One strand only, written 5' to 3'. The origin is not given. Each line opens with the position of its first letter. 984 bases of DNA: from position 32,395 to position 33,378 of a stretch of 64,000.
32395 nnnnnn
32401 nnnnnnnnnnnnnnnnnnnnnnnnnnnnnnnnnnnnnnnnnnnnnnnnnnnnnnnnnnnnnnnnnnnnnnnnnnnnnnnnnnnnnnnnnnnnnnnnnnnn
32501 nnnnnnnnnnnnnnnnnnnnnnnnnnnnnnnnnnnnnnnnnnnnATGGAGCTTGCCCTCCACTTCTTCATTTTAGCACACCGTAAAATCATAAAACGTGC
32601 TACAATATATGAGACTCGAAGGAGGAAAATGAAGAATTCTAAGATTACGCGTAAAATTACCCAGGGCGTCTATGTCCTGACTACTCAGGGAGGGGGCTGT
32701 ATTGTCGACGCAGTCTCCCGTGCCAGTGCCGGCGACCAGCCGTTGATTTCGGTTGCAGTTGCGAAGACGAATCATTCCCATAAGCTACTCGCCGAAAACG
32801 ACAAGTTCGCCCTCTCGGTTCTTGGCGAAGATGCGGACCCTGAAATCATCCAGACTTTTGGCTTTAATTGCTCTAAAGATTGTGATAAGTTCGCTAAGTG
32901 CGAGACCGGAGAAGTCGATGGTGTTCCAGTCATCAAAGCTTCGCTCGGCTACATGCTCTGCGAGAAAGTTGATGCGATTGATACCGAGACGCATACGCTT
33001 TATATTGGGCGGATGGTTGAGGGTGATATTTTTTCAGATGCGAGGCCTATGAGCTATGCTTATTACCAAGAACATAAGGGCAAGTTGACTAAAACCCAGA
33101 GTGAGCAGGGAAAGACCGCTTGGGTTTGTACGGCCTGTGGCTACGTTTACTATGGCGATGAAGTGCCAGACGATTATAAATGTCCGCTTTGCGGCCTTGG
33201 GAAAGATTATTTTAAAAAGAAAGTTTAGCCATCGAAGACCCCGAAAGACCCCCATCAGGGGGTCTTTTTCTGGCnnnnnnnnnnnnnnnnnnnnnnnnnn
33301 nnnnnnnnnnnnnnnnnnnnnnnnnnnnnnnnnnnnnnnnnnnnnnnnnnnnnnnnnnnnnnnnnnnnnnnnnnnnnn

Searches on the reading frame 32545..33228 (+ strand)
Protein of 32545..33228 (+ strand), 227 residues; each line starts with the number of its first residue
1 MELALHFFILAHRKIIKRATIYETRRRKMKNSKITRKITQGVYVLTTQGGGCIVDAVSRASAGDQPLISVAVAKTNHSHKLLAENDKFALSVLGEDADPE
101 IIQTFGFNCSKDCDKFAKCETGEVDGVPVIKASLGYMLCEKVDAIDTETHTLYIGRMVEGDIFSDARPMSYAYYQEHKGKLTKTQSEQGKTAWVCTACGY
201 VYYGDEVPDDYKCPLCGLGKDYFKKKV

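Call 40: find_encoding_contigs(protein=window:32545-33228:+, flank=4000, max_places=10)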
Protein window:32545-33228:+ (227 aa): 8 contigs read that carry it; 8 places shown.
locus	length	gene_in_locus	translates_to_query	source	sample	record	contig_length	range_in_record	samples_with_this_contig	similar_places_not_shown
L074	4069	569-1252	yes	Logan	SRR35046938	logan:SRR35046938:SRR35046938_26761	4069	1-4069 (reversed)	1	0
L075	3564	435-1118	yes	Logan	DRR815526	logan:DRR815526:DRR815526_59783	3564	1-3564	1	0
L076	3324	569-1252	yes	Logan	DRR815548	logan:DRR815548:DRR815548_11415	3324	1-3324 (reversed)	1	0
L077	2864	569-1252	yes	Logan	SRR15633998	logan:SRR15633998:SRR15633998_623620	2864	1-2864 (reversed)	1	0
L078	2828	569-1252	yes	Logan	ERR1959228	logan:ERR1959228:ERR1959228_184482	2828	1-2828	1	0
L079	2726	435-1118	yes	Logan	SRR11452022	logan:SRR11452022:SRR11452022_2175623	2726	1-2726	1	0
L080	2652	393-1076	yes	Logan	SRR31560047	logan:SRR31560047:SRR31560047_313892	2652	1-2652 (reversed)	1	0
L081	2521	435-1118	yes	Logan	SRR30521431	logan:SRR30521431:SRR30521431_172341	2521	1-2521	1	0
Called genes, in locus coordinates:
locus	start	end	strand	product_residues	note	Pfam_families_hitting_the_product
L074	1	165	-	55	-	?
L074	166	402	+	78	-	-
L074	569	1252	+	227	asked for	PF01613:Flavin_Reduct, PF21349:RUBY_RBDX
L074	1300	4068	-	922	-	?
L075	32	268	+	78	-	-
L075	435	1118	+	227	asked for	PF01613:Flavin_Reduct, PF21349:RUBY_RBDX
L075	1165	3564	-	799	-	?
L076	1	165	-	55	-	?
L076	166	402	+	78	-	-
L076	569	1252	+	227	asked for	PF01613:Flavin_Reduct, PF21349:RUBY_RBDX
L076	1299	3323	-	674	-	?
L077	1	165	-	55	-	?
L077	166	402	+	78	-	-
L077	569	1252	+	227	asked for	PF01613:Flavin_Reduct, PF21349:RUBY_RBDX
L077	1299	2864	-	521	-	?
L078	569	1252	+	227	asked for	PF01613:Flavin_Reduct, PF21349:RUBY_RBDX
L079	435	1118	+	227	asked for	PF01613:Flavin_Reduct, PF21349:RUBY_RBDX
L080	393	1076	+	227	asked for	PF01613:Flavin_Reduct, PF21349:RUBY_RBDX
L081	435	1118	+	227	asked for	PF01613:Flavin_Reduct, PF21349:RUBY_RBDX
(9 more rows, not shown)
